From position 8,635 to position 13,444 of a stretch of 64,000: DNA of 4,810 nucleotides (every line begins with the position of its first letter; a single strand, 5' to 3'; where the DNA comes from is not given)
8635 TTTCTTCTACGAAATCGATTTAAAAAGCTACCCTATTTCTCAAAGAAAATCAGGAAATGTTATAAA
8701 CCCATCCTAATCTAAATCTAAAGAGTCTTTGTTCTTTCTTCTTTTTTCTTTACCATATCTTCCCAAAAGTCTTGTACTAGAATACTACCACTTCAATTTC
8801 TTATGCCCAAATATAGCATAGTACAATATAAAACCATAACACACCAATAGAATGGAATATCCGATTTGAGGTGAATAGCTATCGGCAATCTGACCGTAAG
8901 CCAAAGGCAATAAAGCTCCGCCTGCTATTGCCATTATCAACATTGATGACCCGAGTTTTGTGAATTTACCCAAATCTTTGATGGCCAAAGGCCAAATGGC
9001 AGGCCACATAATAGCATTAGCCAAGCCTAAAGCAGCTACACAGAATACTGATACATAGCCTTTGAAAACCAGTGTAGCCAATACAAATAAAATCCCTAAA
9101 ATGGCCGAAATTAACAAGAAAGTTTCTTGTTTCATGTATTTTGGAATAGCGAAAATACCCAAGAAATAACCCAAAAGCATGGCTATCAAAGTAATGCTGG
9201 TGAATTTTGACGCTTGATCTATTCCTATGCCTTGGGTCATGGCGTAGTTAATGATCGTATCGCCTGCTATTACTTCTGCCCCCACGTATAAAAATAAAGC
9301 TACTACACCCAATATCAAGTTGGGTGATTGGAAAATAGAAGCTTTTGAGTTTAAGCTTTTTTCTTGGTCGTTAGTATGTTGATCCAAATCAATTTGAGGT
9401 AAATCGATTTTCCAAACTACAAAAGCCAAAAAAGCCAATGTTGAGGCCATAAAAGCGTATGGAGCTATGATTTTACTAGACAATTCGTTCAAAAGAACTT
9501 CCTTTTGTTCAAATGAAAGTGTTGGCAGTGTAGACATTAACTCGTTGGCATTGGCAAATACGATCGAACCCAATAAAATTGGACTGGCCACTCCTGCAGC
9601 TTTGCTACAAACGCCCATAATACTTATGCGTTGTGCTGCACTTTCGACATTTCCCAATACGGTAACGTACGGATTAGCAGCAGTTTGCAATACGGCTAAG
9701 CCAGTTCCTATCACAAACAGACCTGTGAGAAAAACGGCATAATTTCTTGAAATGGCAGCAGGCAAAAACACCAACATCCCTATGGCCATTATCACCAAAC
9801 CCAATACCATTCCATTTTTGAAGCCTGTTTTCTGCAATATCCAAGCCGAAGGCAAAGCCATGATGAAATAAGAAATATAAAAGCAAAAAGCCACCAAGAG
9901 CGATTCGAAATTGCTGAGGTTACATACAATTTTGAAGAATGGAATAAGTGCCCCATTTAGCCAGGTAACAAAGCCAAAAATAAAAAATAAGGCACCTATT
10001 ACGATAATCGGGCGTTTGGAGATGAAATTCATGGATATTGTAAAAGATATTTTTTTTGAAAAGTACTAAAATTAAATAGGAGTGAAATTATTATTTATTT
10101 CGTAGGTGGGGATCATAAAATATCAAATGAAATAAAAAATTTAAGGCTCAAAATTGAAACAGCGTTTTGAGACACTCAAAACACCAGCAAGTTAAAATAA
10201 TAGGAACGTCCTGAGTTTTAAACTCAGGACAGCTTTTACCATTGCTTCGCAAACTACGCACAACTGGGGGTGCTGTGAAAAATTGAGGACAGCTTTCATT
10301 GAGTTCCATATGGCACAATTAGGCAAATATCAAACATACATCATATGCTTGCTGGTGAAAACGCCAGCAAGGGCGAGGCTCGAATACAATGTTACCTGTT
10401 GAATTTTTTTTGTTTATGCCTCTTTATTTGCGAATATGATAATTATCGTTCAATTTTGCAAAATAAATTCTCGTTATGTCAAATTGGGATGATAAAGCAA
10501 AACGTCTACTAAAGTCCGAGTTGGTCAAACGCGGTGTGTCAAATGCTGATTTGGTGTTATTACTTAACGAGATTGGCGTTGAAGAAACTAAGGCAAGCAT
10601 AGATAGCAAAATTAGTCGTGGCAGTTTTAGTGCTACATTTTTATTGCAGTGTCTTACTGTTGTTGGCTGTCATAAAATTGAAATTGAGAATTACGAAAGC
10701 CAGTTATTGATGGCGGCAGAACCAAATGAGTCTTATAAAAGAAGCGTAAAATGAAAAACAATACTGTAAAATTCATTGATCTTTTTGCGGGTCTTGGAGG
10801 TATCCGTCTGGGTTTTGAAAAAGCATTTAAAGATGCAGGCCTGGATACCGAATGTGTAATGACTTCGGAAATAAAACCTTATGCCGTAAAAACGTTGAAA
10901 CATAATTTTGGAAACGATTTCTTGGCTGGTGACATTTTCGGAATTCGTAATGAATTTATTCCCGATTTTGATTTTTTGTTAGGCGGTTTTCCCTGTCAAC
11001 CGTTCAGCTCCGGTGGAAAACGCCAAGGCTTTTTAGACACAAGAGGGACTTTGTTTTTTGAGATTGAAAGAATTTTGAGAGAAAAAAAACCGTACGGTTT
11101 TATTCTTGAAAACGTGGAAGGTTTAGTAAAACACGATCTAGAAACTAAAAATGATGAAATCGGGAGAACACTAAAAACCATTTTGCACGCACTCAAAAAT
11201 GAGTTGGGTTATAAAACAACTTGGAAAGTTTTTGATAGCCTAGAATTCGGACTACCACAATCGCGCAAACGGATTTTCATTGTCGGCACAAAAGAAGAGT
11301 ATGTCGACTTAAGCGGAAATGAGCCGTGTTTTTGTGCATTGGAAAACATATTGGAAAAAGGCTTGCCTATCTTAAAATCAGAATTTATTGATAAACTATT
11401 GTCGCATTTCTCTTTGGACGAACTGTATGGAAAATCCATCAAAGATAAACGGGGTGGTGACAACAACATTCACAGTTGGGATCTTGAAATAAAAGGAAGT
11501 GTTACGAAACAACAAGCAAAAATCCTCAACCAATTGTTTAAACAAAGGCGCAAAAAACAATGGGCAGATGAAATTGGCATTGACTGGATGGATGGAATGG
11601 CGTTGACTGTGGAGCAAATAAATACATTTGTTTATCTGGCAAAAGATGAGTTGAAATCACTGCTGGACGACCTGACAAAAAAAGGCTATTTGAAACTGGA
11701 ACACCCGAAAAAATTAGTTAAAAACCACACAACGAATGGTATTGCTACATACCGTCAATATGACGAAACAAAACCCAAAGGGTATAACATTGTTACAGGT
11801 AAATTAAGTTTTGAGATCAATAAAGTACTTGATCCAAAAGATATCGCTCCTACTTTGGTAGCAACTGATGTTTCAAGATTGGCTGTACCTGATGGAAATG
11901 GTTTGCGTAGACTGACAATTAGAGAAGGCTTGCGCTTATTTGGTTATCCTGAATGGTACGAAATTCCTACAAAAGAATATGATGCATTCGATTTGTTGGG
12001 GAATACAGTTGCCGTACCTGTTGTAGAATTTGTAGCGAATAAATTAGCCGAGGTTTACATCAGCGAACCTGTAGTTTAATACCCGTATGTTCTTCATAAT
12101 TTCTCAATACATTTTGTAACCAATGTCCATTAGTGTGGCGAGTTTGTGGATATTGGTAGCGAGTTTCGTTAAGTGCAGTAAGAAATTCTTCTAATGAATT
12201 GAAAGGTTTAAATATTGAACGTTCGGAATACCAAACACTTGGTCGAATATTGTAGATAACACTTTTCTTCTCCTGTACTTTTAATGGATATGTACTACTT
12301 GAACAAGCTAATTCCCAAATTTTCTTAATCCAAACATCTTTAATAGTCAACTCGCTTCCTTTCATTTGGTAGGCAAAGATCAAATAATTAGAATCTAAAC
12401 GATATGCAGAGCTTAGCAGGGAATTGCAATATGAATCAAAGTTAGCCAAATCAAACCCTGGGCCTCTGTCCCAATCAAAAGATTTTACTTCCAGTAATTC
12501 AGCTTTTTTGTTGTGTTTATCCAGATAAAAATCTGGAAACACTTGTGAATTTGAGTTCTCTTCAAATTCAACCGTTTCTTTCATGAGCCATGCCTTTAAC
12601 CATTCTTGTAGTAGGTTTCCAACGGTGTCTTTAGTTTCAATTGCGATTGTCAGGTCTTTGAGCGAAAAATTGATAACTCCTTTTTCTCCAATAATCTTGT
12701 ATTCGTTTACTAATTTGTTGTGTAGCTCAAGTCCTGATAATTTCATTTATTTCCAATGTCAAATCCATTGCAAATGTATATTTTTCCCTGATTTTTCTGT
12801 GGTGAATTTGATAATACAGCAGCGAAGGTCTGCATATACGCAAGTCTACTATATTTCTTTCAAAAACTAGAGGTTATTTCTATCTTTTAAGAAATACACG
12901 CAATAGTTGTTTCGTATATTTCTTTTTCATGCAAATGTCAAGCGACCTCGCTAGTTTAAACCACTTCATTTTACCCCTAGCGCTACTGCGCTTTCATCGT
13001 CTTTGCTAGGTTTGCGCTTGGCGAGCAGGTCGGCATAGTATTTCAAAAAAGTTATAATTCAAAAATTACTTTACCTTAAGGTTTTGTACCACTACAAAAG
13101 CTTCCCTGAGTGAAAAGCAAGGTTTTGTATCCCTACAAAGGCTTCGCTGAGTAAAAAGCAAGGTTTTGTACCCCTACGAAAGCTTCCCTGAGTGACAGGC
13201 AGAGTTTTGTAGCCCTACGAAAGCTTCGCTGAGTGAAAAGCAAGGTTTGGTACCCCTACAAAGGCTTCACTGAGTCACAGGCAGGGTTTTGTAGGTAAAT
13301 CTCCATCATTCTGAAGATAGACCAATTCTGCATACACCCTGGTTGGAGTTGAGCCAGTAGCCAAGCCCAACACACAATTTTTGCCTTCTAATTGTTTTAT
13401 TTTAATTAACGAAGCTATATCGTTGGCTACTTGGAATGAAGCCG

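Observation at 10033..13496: A restriction-modification cassette sits where most of a nagB gene should be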

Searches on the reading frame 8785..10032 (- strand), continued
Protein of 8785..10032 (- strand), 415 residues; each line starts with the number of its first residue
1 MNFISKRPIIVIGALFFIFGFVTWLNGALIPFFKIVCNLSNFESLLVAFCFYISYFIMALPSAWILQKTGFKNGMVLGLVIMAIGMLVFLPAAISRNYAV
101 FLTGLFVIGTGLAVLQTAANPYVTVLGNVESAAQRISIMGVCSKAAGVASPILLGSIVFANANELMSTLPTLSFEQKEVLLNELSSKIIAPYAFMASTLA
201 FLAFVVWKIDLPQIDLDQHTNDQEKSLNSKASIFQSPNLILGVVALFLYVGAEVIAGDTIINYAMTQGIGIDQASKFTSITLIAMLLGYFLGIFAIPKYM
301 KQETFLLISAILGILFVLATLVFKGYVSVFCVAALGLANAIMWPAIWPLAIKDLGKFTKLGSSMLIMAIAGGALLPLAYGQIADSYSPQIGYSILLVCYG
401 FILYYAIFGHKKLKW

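Call 60: search_protein_families(library=pfam, proteins=[L171:2640-3899:+, L171:716-2611:+], max_evalue=0.01)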
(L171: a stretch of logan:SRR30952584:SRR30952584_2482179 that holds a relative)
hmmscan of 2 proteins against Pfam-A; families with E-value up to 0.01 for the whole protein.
L171:2640-3899:+ (420 aa): 10 families
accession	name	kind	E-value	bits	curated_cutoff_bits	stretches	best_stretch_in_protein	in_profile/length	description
PF13424.12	TPR_12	-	1e-20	74.1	30.1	3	119-188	4-75/77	Tetratricopeptide repeat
PF00515.34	TPR_1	-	1.1e-13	50.8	27.8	2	201-227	4-30/34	Tetratricopeptide repeat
PF07719.23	TPR_2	-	1.2e-12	47.3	27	1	201-228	4-31/34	Tetratricopeptide repeat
PF17874.7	TPR_MalT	-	5.8e-11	42.7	45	1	165-297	47-180/336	MalT-like TPR region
PF13374.12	TPR_10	-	7.4e-09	35.8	27.5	0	201-228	5-32/42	Tetratricopeptide repeat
PF13181.12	TPR_8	-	1.2e-08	34.9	25.7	0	122-145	5-28/34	Tetratricopeptide repeat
PF13176.12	TPR_7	-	9e-06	25.8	27.9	0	123-153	4-34/36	Tetratricopeptide repeat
PF13428.12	TPR_14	-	5e-05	24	23.5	0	201-227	4-30/44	Tetratricopeptide repeat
PF13432.12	TPR_16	-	0.00011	23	32.7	0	202-228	35-61/65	Tetratricopeptide repeat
PF13174.12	TPR_6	-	0.00039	21.3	26.3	0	120-147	2-29/33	Tetratricopeptide repeat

L171:716-2611:+ (631 aa): 2 families
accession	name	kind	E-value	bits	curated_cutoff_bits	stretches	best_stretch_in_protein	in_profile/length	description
PF01182.26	Glucosamine_iso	-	4.3e-21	76.2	27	1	14-237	2-219/225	Glucosamine-6-phosphate isomerases/6-phosphogluconolactonase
PF02585.22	PIG-L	-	6.5e-18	65.9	28.2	1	353-529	1-128/129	GlcNAc-PI de-N-acetylase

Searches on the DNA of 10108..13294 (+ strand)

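Call 50: search_dna_similar(query=window:10108-13294:+, collection=plasmids, mode=distant, max_rows=15)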
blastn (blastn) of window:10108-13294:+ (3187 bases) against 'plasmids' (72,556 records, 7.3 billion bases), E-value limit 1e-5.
Records with a match: 47; places in all: 49; records where one place covers at least 80% of the query: 0.
Best place of each record, by identity: 60-80% 47.
By first word of the organism name: Escherichia 24; Shigella 7; Salmonella 4; Neisseria 2; Klebsiella 2; Geminocystis 1; Acinetobacter 1; Phocaeicola 1; Parabacteroides 1; Bacillus 1; and 3 more.
By predicted mobility (MOB-suite, as given by PLSDB): mobilizable 42; non-mobilizable 5.
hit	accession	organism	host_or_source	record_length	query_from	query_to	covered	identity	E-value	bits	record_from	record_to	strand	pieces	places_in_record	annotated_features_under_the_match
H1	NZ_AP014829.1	Geminocystis sp. NIES-3709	-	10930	664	1491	26%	64.5%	1e-30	144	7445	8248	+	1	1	dcm: DNA (cytosine-5-)-methyltransferase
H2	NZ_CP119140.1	Neisseria gonorrhoeae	Homo sapiens,whole organism,blood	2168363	850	1914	25%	66.2%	3e-26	219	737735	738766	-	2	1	none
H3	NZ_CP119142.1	Neisseria gonorrhoeae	Homo sapiens,whole organism,synovial ...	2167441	850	1914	25%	66.2%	3e-26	219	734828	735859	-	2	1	none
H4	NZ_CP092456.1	Acinetobacter sp. AHP123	cell culture,Activated sludge from ...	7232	851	1845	13%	72.6%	7e-34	239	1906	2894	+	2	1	dcm: DNA (cytosine-5-)-methyltransferase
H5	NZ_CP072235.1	Phocaeicola vulgatus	Homo sapiens,cultured bacterial ...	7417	851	1014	5%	75.3%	1e-17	101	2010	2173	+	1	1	none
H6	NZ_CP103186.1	Parabacteroides distasonis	Homo sapiens,cell culture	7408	851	1014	5%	75.3%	1e-17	101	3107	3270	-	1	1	none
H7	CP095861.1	Bacillus sp. H8-1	Lettuce,cell culture,soil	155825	850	1008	5%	69.9%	8e-8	68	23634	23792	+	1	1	dcm: DNA (cytosine-5-)-methyltransferase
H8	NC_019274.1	Psychrobacter sp. DAB_AL62B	Alle alle (dovekie),guano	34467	851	978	4%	72.2%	2e-8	70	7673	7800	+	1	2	dcm: DNA (cytosine-5-)-methyltransferase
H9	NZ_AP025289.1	Treponema saccharophilum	-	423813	858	981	4%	71.0%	3e-6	63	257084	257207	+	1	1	dcm: DNA (cytosine-5-)-methyltransferase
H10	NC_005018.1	Klebsiella pneumoniae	-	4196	918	1008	3%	75.8%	3e-7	66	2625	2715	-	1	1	dcm: DNA (cytosine-5-)-methyltransferase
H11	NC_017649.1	Escherichia coli O7:K1 str. CE10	Homo sapiens,cerebrospinal fluid of a ...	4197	918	1008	3%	75.8%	3e-7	66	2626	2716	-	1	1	dcm: DNA (cytosine-5-)-methyltransferase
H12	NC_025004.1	Enterobacter cloacae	-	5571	918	1008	3%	75.8%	3e-7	66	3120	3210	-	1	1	dcm: DNA (cytosine-5-)-methyltransferase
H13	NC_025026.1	Salmonella enterica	-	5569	918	1008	3%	75.8%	3e-7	66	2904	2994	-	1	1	dcm: DNA (cytosine-5-)-methyltransferase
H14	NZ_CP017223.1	Escherichia coli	bacterial colony,raw milk cheese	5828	918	1008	3%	75.8%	3e-7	66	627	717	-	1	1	dcm: DNA (cytosine-5-)-methyltransferase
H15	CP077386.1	Escherichia coli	-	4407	918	1008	3%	75.8%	3e-7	66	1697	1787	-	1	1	DNA (cytosine-5-)-methyltransferase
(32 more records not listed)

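Call 51: search_dna_similar(query=window:10108-13294:+, collection=phages, mode=distant, max_rows=10)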
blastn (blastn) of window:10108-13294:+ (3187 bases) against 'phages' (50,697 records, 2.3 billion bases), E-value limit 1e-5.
Records with a match: 7; places in all: 7; records where one place covers at least 80% of the query: 0.
Best place of each record, by identity: 60-80% 7.
By first word of the organism name: Bacteriophage 3; Microcystis 1; Streptococcus 1; Parageobacillus 1; Pelagibacter 1.
By host as written in the record: - 3; Cyanobacteria 1; Streptococcus equi ERR066395 1; Parageobacillus thermoglucosidasius 23.6 1; Candidatus Pelagibacter sp. HTCC7211 1.
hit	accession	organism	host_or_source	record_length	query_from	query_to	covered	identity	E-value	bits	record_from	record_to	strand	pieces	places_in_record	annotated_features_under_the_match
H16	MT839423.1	Bacteriophage sp.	human fecal samples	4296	867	1492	10%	67.9%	1e-6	124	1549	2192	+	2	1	record has no annotation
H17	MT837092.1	Bacteriophage sp.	human fecal samples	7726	851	1030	6%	75.6%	3e-26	127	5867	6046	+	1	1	record has no annotation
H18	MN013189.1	Microcystis phage Mic1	Cyanobacteria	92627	844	1020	6%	67.8%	1e-6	64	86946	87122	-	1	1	DNA (cytosine-5)-methyltransferase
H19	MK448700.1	Streptococcus phage Javan191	Streptococcus equi ERR066395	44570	857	1014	5%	72.4%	1e-12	83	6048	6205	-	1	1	DNA-cytosine methyltransferase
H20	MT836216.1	Bacteriophage sp.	human fecal samples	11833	842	982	4%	77.6%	2e-21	112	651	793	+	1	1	record has no annotation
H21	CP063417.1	Parageobacillus phage JGon-2020a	Parageobacillus thermoglucosidasius 23.6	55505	908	1029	4%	73.4%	8e-8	66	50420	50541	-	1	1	record has no annotation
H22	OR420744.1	Pelagibacter phage HTVC134P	Candidatus Pelagibacter sp. HTCC7211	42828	929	1010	3%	76.8%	1e-6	64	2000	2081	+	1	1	DNA methylase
